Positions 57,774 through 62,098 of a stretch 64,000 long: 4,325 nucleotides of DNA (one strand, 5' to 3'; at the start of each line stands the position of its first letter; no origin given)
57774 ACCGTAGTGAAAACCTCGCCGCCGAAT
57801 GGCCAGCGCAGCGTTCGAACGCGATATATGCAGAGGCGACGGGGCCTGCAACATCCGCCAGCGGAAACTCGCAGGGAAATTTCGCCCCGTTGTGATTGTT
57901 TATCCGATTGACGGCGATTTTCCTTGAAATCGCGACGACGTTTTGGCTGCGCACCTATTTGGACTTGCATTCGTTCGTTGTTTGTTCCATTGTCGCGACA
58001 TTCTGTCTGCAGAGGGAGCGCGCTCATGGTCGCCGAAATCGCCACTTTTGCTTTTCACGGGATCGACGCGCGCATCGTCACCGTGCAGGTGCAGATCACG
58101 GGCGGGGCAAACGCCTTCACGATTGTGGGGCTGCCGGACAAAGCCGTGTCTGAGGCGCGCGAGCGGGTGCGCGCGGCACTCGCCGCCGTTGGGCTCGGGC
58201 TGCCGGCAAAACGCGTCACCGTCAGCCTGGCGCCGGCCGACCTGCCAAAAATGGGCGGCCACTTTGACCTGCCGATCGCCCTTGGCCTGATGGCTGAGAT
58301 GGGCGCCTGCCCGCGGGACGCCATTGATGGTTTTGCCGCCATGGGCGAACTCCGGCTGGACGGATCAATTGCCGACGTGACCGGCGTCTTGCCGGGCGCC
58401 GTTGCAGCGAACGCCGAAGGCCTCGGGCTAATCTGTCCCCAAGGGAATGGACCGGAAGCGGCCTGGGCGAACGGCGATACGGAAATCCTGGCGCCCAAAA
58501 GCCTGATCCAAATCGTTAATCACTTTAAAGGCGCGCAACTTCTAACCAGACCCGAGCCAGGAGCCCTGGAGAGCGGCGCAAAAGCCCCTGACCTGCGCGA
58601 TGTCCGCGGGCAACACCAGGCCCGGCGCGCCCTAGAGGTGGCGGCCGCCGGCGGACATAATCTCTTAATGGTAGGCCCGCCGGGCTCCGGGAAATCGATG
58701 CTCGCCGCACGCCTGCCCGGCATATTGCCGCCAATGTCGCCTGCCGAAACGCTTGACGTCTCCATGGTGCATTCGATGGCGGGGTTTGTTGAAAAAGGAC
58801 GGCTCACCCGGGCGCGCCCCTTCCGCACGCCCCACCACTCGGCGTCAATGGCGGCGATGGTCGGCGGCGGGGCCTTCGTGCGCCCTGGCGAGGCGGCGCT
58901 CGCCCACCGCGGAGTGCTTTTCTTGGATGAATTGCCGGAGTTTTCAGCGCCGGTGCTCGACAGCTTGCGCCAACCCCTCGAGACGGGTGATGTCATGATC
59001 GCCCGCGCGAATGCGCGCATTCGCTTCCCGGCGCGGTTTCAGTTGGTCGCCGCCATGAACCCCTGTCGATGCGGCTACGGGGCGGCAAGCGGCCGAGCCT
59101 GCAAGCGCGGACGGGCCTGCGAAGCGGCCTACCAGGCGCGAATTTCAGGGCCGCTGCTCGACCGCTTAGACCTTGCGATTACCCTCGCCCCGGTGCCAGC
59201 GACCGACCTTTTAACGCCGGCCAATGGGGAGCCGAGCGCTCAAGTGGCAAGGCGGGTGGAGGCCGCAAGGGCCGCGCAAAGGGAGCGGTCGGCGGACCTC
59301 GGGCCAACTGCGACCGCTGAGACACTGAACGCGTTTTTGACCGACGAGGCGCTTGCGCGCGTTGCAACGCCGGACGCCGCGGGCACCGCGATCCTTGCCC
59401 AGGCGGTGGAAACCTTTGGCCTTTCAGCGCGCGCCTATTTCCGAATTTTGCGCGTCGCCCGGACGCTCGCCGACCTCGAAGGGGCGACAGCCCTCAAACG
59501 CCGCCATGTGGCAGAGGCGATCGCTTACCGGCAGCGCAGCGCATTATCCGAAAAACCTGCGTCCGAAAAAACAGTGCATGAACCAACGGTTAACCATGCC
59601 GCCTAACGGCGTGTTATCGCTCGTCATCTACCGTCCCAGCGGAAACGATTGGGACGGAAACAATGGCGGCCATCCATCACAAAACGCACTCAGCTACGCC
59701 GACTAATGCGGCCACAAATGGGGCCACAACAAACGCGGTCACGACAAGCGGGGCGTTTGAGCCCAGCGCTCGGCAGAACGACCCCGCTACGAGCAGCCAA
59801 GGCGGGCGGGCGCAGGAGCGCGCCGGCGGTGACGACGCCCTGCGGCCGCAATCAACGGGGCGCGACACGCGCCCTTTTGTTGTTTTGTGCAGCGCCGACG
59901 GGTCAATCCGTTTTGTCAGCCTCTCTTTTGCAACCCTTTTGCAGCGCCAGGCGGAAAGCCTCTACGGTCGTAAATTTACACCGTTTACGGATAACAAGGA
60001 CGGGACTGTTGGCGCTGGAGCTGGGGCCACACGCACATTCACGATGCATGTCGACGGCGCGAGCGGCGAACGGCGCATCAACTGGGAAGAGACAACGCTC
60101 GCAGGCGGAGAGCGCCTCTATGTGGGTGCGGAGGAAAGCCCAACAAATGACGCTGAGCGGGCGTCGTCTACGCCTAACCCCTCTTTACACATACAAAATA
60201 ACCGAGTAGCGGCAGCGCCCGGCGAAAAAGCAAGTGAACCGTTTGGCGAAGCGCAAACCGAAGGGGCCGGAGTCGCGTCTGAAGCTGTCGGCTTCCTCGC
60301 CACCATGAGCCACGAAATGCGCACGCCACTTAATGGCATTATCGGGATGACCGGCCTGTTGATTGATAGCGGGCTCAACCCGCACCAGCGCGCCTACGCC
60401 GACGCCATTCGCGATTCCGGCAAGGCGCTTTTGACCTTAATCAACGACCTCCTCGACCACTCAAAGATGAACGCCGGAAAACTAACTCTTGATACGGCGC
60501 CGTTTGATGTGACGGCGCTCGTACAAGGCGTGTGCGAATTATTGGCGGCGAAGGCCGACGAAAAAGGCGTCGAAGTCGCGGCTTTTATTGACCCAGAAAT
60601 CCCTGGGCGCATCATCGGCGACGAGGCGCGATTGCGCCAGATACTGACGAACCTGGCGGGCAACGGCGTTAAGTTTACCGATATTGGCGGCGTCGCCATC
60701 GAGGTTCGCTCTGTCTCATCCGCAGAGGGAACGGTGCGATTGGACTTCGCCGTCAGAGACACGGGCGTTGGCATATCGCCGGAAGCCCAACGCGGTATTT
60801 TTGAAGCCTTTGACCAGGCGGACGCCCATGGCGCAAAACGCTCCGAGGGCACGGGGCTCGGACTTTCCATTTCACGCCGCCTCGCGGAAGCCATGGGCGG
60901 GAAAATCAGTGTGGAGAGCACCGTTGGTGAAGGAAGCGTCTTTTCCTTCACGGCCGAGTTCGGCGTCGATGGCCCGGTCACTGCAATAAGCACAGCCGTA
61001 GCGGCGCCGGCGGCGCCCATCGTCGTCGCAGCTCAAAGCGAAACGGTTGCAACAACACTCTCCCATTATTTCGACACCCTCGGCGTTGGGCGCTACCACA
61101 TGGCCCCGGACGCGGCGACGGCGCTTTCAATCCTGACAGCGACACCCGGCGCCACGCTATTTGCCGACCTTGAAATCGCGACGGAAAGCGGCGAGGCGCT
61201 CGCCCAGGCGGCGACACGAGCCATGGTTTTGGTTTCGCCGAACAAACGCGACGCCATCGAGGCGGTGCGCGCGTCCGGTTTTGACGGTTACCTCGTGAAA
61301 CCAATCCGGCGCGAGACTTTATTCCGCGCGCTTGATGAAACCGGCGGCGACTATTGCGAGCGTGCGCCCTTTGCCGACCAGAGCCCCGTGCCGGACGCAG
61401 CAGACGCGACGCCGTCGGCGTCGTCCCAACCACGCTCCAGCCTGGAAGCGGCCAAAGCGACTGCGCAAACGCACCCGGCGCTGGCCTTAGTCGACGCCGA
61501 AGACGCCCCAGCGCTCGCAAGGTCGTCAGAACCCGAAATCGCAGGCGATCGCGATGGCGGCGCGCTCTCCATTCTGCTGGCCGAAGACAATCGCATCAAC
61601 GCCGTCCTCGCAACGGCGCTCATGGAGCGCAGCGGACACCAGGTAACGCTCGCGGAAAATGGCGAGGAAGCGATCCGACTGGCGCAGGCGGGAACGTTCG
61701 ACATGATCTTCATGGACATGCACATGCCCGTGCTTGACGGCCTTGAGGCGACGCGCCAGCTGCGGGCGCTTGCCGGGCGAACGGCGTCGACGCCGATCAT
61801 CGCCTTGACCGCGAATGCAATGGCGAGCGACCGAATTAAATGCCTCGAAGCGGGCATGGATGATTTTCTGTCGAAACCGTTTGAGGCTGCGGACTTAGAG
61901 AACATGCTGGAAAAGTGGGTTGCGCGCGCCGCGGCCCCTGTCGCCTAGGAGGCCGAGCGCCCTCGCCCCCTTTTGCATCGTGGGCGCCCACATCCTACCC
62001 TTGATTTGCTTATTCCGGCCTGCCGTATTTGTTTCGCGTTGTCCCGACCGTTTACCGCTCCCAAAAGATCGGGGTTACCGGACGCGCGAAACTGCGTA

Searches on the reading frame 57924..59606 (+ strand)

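Call 61: search_protein_families(library=pfam, proteins=[window:57924-59606:+], max_evalue=0.0001)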
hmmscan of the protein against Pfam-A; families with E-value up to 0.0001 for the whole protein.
window:57924-59606:+ (560 aa): 5 families
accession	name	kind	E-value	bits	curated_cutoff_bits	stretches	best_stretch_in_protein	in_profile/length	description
PF01078.27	Mg_chelatase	-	2.6e-90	301.8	20.3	1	223-426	1-204/207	Magnesium chelatase, subunit ChlI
PF13541.12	ChlI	-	4.9e-35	120.5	27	1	54-175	1-121/121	Subunit ChlI of Mg-chelatase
PF13335.12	Mg_chelatase_C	-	6.8e-27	94.3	26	1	435-536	1-94/94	Magnesium chelatase, subunit ChlI C-terminal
PF07728.20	AAA_5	-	2.7e-09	37.6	22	1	246-382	1-125/139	AAA domain (dynein-related subfamily)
PF00493.29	MCM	-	8.7e-08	32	23.3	1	240-421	53-204/224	MCM P-loop domain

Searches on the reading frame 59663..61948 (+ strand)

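Call 17: search_protein_families(library=ncbifam, proteins=[window:59663-61948:+], max_evalue=0.00001)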
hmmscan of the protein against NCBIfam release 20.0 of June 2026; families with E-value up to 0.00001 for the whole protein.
window:59663-61948:+ (761 aa): 142 families (the best 25 are shown)
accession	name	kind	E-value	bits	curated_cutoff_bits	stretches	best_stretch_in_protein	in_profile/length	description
NF008318.0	PRK11107.1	equivalog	3.2e-115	386.2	890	2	204-560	292-649/920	two-component sensor histidine kinase BarA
TIGR02956.1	TMAO_torS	equivalog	7.8e-113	378.4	676.5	2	205-586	460-847/967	TMAO reductase system sensor histidine kinase/response regulator TorS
NF011874.0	PRK15347.1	equivalog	7.2e-91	305.6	852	2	211-451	401-632/921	two component system sensor kinase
NF008302.0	PRK11091.1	equivalog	5.7e-88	296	838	2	209-431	284-503/779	aerobic respiration two-component sensor histidine kinase ArcB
NF045901.1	HisKinLetSLeg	equivalog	7.8e-88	295.5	1650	2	210-430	295-515/906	two-component system sensor histidine kinase LetS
NF038297.2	hybrid_HK_HrmK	equivalog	1.2e-79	268.6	725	2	211-429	238-453/607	hybrid histidine kinase/response regulator HrmK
NF041947.1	LuxQ_Vibrio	equivalog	3.3e-79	266.8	1200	2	197-430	461-693/843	quorum-sensing autoinducer 2 sensor kinase/phosphatase LuxQ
NF008099.0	PRK10841.1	equivalog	8.4e-72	242.2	920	2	210-429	472-686/949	two-component system sensor histidine kinase RcsC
NF008543.0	PRK11466.1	equivalog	2.2e-59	201.2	982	2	205-557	440-794/914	TMAO reductase system sensor histidine kinase/response regulator TorS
NF007420.1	PRK09959.1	equivalog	7.4e-50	169.5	1995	2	209-448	713-951/1197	acid-sensing system histidine kinase EvgS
NF046044.1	PnpS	equivalog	3.4e-46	158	400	1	210-430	172-388/390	two-component system histidine kinase PnpS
NF041832.1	near_NosP_CTERM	subfamily_domain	6.3e-42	144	400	1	211-435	10-227/370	NahK/ErcS family hybrid sensor histidine kinase/response regulator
NF041880.1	EPS_EpsF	equivalog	1.4e-41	142.6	900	2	204-427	269-487/492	response regulator EpsF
NF050805.1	CellDivHKDivJCaul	equivalog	2.1e-40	138.5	1000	1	195-428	285-515/531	cell cycle sensor histidine kinase DivJ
NF047465.1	hybrid_HK_LvrA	exception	3.3e-40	137.9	1200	2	211-430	205-419/819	hybrid histidine kinase/response regulator LvrA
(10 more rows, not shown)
